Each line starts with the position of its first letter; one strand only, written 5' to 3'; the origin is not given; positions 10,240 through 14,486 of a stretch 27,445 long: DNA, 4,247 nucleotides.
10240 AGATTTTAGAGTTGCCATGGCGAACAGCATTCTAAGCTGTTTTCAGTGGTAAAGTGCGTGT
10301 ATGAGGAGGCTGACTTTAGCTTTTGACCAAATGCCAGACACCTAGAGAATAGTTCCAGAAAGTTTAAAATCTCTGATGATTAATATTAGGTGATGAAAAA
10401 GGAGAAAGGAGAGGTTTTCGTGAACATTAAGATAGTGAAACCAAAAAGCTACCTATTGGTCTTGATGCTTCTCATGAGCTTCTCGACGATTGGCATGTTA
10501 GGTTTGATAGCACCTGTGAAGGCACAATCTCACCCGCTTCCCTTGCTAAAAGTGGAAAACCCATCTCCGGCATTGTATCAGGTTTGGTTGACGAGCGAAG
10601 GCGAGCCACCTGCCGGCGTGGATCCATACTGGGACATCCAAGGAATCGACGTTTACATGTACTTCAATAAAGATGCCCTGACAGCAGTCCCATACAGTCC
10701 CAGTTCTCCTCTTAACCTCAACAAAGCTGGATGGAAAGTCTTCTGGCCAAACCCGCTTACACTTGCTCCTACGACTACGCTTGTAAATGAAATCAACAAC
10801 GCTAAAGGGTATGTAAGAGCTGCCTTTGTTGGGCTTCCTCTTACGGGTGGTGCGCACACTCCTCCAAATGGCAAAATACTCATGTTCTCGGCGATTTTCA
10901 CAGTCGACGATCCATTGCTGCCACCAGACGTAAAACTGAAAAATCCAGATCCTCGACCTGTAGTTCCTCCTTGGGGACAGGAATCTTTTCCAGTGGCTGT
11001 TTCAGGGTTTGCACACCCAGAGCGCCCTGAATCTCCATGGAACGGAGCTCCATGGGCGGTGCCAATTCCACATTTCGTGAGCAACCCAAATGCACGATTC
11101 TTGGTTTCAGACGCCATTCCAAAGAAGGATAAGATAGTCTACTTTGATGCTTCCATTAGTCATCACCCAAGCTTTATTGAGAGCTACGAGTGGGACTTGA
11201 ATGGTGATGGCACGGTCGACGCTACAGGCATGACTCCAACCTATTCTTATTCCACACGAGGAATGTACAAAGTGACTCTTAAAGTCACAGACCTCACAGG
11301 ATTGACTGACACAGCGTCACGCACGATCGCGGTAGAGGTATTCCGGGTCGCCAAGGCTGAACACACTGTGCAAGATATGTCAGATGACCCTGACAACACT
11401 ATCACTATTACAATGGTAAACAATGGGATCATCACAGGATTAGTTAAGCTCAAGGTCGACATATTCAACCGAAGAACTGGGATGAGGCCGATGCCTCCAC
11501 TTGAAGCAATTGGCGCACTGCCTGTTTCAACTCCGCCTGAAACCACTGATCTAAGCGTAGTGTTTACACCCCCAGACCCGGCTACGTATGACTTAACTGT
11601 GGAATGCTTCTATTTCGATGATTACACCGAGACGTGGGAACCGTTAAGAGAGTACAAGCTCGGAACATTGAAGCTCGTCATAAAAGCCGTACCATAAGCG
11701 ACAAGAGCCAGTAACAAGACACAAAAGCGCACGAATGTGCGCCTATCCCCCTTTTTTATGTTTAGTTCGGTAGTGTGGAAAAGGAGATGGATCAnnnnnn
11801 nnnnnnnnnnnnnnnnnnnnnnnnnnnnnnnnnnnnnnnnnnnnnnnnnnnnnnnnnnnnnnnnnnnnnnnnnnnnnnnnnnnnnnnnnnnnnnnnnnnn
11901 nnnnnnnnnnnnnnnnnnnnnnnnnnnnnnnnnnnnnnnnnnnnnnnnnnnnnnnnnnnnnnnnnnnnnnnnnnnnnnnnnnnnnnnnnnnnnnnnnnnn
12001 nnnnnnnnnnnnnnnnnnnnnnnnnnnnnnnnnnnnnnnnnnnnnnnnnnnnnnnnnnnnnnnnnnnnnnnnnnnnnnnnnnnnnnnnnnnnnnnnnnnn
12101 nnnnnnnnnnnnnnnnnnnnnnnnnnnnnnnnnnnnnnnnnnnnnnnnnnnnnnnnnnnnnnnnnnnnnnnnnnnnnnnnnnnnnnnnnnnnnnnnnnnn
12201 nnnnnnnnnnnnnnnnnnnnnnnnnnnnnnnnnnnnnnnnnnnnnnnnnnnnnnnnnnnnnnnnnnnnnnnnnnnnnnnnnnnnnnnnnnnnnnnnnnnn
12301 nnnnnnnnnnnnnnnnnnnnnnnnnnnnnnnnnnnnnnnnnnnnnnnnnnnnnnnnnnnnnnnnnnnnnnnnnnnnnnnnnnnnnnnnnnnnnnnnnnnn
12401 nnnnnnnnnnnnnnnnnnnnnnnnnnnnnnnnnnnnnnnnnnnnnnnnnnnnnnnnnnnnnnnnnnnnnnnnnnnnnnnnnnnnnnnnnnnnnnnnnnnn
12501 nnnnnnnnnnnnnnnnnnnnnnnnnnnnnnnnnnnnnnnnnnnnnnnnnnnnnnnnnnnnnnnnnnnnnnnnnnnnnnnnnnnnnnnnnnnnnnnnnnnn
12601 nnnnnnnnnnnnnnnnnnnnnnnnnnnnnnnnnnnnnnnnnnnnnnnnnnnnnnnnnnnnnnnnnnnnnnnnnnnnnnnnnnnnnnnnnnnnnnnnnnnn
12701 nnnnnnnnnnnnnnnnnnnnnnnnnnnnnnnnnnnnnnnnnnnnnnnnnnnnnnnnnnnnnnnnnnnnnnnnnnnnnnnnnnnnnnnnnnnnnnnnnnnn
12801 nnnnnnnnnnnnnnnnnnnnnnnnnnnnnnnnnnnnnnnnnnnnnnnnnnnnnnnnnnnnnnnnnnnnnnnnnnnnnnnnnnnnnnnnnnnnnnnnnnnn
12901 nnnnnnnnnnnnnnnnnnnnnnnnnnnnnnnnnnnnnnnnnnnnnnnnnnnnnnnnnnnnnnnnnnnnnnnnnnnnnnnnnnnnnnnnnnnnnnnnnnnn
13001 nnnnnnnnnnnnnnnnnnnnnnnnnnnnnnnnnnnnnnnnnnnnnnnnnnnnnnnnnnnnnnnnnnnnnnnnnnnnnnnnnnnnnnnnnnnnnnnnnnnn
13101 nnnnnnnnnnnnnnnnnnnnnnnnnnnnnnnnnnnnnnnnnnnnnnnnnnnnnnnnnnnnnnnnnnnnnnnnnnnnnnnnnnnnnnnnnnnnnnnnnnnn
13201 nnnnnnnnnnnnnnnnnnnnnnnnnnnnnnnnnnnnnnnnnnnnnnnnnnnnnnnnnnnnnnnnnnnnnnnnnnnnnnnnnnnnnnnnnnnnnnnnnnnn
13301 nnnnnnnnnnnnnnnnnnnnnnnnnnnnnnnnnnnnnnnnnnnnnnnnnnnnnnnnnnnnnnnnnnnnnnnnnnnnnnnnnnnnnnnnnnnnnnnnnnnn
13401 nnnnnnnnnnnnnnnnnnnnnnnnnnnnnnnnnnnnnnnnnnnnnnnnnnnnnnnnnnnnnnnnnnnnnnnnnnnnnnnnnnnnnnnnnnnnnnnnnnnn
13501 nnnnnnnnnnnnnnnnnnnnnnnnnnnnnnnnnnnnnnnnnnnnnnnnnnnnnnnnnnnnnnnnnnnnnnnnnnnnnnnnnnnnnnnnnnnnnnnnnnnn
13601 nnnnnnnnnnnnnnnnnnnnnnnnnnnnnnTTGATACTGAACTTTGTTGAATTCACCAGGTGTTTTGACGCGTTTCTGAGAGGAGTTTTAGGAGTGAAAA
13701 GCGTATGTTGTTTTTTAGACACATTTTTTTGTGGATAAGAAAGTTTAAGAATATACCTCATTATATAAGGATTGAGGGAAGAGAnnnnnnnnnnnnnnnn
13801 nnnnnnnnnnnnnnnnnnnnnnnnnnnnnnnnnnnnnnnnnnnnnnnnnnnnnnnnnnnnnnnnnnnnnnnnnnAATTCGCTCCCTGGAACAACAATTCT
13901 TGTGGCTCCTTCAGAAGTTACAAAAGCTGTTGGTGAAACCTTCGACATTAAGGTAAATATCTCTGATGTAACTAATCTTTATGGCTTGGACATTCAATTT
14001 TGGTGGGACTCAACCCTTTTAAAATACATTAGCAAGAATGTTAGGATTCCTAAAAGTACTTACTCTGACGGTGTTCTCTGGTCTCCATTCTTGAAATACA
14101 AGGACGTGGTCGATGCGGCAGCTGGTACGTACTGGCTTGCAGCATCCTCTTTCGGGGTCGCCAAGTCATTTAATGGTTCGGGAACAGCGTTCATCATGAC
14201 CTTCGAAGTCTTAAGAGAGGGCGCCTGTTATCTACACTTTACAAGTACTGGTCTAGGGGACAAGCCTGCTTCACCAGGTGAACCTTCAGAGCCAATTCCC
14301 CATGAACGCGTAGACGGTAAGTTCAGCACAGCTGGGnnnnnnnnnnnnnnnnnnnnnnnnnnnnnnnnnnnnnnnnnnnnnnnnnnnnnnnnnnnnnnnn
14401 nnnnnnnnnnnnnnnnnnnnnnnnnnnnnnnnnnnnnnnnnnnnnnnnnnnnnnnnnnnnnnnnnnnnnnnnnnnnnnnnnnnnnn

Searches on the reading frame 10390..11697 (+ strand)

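Call 4: search_protein_families(library=pfam, proteins=[window:10390-11697:+], max_evalue=0.1)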
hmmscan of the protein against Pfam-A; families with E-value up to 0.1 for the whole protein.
window:10390-11697:+ (435 aa): 6 families
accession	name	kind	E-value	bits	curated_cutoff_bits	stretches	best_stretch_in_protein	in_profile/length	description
PF18911.6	PKD_4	-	7.1e-14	52.1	27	1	232-315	3-83/85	PKD domain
PF00801.26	PKD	-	2.4e-06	27.9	23.5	1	264-310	30-76/80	PKD domain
PF22352.2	K319L-like_PKD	-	0.005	17.3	27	1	250-315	14-84/84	K319L-like, PKD domain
PF16403.11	Bact_surface_Ig-like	-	0.0056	17.2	27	1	287-315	43-71/71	Bacterial surface protein, Ig-like domain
PF17963.7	Big_9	-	0.018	16.3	23.6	1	239-313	25-88/89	Bacterial Ig domain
PF25033.1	VPS13_M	-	0.034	12.7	50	0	398-424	733-758/838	VPS13-like family middle region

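Call 58: search_protein_families(library=pfam, proteins=[window:10390-11697:+], max_evalue=1)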
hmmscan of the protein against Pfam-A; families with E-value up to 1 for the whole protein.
window:10390-11697:+ (435 aa): 7 families
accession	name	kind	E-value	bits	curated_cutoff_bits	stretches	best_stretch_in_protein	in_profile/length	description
PF18911.6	PKD_4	-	7.1e-14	52.1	27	1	232-315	3-83/85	PKD domain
PF00801.26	PKD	-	2.4e-06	27.9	23.5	1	264-310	30-76/80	PKD domain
PF22352.2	K319L-like_PKD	-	0.005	17.3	27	1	250-315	14-84/84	K319L-like, PKD domain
PF16403.11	Bact_surface_Ig-like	-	0.0056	17.2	27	1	287-315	43-71/71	Bacterial surface protein, Ig-like domain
PF17963.7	Big_9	-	0.018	16.3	23.6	1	239-313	25-88/89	Bacterial Ig domain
PF25033.1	VPS13_M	-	0.034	12.7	50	0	398-424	733-758/838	VPS13-like family middle region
PF16820.11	PKD_3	-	0.13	12.6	26.3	0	265-299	34-66/68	PKD-like domain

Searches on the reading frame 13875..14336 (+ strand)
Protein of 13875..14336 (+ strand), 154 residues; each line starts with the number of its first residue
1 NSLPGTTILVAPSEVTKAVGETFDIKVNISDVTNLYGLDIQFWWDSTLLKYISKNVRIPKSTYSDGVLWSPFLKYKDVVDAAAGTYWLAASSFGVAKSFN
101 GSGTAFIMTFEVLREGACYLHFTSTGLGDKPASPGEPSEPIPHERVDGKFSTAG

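Call 41: search_solved_structures(query=window:13875-14336:+, max_evalue=10)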
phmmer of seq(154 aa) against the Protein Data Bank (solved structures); distinct sequences matched with E-value up to 10: 7.
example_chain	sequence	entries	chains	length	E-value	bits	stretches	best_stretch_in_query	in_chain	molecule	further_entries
3l8q_A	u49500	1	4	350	8.6e-07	32.3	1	4-125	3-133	Cellulosomal scaffoldin adaptor protein B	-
1qzn_A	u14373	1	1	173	0.00026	24.3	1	4-125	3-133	cellulosomal scaffoldin adaptor protein B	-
3f2l_A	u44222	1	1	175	0.00029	24.1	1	4-125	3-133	Cellulosomal scaffoldin adaptor protein B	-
3bwz_A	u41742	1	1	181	0.00033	23.9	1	4-125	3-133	Cellulosomal scaffoldin adaptor protein B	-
1zv9_A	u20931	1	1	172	0.00033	23.9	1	4-125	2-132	Cellulosomal scaffoldin adaptor protein B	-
5lxv_A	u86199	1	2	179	0.044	17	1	4-50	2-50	Scaffoldin C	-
3fnk_A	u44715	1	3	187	1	12.5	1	17-59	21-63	Cellulosomal scaffoldin adaptor protein B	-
